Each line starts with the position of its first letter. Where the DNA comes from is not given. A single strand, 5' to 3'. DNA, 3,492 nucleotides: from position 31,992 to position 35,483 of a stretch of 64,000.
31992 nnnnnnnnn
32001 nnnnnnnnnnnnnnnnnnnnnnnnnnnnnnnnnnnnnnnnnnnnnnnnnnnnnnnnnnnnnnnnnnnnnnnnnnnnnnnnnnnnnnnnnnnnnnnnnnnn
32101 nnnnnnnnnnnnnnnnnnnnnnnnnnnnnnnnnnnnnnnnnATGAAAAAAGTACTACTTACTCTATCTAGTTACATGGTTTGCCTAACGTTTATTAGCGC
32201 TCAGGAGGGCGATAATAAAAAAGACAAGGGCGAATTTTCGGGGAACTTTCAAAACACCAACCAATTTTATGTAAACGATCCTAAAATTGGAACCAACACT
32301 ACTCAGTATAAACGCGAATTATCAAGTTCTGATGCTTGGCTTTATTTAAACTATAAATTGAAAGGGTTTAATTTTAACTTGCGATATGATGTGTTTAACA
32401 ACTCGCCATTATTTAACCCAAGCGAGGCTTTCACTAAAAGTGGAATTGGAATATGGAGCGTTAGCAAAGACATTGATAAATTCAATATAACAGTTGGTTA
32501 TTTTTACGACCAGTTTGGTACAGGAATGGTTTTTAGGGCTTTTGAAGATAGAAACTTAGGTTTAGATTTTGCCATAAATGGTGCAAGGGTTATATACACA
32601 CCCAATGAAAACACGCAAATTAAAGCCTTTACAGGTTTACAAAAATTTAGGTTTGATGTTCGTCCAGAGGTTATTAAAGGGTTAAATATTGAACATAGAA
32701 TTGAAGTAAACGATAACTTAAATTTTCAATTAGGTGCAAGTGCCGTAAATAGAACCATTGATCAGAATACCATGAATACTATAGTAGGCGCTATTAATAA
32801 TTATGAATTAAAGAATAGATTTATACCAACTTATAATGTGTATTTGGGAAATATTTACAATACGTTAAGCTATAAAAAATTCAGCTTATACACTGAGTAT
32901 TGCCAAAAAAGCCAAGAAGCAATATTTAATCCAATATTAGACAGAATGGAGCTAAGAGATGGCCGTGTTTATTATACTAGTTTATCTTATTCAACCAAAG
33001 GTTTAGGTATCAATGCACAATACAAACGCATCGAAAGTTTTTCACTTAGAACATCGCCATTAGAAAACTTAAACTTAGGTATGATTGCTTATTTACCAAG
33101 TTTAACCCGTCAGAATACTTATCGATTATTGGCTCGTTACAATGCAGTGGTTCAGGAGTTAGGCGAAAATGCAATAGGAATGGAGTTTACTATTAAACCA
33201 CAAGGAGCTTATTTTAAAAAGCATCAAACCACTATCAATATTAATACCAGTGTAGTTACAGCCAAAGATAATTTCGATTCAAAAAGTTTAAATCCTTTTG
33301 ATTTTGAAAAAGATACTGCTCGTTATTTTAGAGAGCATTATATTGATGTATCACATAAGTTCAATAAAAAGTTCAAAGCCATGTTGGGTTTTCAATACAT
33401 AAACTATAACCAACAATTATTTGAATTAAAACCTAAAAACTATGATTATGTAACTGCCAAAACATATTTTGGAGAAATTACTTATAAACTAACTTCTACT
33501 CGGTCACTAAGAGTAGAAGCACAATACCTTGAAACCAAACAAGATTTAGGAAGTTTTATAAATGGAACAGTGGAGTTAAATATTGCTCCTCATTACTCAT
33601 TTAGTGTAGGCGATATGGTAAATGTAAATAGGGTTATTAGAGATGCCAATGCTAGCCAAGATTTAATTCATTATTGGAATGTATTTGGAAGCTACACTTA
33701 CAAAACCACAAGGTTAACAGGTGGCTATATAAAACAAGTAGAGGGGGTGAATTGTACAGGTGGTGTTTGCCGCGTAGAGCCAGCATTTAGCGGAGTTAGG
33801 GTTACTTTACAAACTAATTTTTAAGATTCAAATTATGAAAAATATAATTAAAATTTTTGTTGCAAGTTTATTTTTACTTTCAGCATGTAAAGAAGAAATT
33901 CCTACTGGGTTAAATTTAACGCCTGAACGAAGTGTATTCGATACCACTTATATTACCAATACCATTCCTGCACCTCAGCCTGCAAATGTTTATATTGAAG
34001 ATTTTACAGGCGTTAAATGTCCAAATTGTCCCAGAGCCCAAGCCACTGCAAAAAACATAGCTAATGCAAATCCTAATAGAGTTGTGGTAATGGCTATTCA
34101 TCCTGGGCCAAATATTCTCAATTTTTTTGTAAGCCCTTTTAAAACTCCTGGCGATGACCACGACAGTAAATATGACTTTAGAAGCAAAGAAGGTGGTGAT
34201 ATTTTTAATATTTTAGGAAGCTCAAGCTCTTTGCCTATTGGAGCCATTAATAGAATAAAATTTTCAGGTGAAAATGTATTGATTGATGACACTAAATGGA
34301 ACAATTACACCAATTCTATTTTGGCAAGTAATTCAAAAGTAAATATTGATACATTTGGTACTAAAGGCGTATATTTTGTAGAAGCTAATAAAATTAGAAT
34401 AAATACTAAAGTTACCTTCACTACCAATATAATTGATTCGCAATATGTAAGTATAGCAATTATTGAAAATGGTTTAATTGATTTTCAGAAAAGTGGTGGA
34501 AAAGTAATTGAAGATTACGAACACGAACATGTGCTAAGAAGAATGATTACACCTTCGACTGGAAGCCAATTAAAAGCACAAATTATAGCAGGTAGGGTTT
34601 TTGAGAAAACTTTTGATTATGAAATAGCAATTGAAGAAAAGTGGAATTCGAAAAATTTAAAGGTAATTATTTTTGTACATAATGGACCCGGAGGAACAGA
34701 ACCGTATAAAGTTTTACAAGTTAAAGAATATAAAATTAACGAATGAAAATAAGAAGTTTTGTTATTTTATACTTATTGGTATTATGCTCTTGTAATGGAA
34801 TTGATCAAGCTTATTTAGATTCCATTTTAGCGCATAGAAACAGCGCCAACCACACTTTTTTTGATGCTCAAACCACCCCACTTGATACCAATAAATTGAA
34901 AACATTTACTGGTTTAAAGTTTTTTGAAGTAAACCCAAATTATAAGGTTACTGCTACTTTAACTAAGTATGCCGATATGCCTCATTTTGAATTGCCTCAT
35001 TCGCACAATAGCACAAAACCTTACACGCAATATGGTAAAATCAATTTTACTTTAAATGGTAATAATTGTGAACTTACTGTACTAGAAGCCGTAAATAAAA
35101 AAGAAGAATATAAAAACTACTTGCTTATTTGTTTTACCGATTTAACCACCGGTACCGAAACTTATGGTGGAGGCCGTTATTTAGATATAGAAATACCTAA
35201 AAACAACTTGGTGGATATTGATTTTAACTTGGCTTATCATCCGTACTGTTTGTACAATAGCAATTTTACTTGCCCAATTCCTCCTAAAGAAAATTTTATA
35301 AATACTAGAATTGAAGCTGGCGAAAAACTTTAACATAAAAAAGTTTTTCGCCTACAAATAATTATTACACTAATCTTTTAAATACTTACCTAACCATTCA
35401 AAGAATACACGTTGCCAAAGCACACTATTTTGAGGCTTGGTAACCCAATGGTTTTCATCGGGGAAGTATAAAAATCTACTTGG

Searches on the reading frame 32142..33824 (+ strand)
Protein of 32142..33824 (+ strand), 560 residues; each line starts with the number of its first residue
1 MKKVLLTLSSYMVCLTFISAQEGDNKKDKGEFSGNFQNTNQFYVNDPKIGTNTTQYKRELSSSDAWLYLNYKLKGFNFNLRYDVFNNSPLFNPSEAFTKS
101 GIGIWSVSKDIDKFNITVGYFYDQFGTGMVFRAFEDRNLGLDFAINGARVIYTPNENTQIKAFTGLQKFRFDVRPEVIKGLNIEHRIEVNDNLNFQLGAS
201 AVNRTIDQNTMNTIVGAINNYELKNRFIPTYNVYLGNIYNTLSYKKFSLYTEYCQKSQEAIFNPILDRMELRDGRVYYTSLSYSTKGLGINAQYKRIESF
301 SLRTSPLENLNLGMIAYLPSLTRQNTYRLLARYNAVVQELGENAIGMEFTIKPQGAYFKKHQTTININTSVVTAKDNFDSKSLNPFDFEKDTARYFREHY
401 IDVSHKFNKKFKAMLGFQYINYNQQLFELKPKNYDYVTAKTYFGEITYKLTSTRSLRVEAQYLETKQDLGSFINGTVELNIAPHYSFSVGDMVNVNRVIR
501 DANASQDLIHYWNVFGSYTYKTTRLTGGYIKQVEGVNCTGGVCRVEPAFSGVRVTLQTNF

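Call 6: search_protein_families(library=pfam, proteins=[window:32142-33824:+], max_evalue=0.1)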
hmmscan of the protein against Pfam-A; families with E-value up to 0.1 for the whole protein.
window:32142-33824:+ (560 aa): 1 family
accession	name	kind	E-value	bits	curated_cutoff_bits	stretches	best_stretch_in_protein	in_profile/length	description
PF19494.5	DUF6029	-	9.2e-130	434.2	27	1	1-560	1-538/538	Family of unknown function (DUF6029)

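Call 43: list_cluster_members(proteins=[P0013, window:31244-31420:-, window:32142-33824:+, window:29914-31170:-, window:33835-34746:+, window:29140-29862:-, L073:4706-6739:-, L073:1565-2737:-])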
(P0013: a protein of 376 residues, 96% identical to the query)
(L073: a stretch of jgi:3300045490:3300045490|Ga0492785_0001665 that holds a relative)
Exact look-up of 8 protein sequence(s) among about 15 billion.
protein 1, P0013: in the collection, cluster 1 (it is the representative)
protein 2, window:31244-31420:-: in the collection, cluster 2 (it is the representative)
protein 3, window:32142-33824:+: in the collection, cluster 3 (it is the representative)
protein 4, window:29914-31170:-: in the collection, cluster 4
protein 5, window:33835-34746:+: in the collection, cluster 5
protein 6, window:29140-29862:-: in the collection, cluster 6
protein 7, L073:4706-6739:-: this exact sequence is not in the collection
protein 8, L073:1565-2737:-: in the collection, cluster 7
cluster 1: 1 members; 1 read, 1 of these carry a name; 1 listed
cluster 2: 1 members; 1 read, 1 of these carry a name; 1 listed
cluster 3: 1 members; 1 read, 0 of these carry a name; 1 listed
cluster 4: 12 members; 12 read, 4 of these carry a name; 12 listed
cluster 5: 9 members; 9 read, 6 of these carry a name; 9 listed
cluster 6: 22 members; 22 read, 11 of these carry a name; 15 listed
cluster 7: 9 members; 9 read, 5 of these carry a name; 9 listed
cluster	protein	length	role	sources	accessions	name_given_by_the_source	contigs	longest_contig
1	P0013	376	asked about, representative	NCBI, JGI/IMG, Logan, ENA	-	exodeoxyribonuclease VII large subunit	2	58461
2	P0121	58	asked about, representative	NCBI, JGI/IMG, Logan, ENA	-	exodeoxyribonuclease VII small subunit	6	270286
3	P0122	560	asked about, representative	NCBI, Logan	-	-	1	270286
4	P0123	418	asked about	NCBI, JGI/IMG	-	putative ABC transport system permease protein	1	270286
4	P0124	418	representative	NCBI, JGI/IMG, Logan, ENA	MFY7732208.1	MAG: ABC transporter permease [Bacteroidia bacterium] | putative ABC transport system permease protein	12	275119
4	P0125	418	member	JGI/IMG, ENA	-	putative ABC transport system permease protein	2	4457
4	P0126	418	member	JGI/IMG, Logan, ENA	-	putative ABC transport system permease protein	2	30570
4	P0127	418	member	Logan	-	-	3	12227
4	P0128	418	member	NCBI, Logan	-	-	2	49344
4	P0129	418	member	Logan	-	-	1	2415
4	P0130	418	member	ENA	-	-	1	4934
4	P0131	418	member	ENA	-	-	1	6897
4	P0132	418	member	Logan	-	-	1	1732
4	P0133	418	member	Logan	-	-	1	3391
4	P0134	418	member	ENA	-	-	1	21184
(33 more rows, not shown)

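Call 48: find_encoding_contigs(protein=window:32142-33824:+, flank=1000, max_places=10)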
Protein window:32142-33824:+ (560 aa): 1 contig read that carries it; 1 place shown.
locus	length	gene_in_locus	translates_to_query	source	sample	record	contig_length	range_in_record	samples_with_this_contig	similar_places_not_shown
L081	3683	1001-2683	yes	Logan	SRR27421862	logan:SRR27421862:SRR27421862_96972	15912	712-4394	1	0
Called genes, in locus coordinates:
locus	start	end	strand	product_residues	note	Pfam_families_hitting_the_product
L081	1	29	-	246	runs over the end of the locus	?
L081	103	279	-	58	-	PF02609:Exonuc_VII_S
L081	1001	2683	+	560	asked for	PF19494:DUF6029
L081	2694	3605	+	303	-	PF11551:Omp28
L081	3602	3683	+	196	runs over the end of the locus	PF07920:DUF1684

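Call 50: find_related_loci(query=window:32142-33824:+, collection=metagenome_contigs, flank=8000)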
Query window:32142-33824:+ (560 aa) in metagenome_contigs; peptide patterns used: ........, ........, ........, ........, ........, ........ (x = any residue, [..] = any of these).
160 stretches matched a pattern; 15 encode a relative of the query (tblastn E <= 1e-3); 15 distinct loci.
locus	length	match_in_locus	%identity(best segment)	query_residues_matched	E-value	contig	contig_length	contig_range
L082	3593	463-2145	88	1-560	0e+0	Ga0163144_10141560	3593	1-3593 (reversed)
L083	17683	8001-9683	89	1-560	0e+0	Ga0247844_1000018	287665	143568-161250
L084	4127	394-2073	85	1-560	0e+0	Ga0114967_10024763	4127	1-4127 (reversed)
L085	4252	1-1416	88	89-560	0e+0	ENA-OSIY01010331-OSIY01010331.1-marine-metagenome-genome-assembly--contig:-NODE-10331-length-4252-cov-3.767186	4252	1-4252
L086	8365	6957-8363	87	1-469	0e+0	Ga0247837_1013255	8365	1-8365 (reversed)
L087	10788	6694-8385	67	4-560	0e+0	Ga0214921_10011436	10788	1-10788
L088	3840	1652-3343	67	4-560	0e+0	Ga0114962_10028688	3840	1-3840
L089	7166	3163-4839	59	6-560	0e+0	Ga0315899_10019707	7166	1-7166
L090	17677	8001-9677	59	6-560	0e+0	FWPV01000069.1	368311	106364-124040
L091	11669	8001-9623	56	1-560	0e+0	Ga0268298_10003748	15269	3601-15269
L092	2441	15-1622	55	24-560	0e+0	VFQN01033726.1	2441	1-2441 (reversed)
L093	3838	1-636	87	349-560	3e-126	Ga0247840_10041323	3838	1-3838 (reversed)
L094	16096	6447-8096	62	8-560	0e+0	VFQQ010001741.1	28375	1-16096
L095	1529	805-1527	66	20-261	2e-114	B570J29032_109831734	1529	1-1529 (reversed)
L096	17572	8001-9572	30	30-560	7e-58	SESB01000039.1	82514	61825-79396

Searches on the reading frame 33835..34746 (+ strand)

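Call 6: search_protein_families(library=pfam, proteins=[window:33835-34746:+], max_evalue=0.1)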
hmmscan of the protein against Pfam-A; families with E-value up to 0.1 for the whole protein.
window:33835-34746:+ (303 aa): 3 families
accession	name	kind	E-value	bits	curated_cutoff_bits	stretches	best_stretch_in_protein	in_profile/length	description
PF11551.14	Omp28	-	4.6e-24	85.6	34.9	1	130-302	10-168/171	Outer membrane protein Omp28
PF06764.17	DUF1223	-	0.029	14.9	30.7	0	55-89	3-36/202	Protein of unknown function (DUF1223)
PF11809.13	DUF3330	-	0.046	14.2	25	0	52-81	32-61/69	Domain of unknown function (DUF3330)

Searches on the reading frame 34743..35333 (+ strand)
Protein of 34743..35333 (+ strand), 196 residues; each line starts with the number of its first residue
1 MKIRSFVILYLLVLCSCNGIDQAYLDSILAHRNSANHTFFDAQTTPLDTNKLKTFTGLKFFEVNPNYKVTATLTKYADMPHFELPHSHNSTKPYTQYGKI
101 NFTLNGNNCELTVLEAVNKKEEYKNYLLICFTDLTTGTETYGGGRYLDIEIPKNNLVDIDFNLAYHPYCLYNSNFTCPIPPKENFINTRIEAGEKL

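Call 6: search_protein_families(library=pfam, proteins=[window:34743-35333:+], max_evalue=0.1)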
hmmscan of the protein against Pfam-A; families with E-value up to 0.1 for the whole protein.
window:34743-35333:+ (196 aa): 2 families
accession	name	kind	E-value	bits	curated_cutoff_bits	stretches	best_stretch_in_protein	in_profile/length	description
PF07920.16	DUF1684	-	8.4e-45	152.9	25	1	53-195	1-139/139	Protein of unknown function (DUF1684)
PF07502.20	MANEC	-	0.074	13.8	25.5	0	106-132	46-73/89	MANEC domain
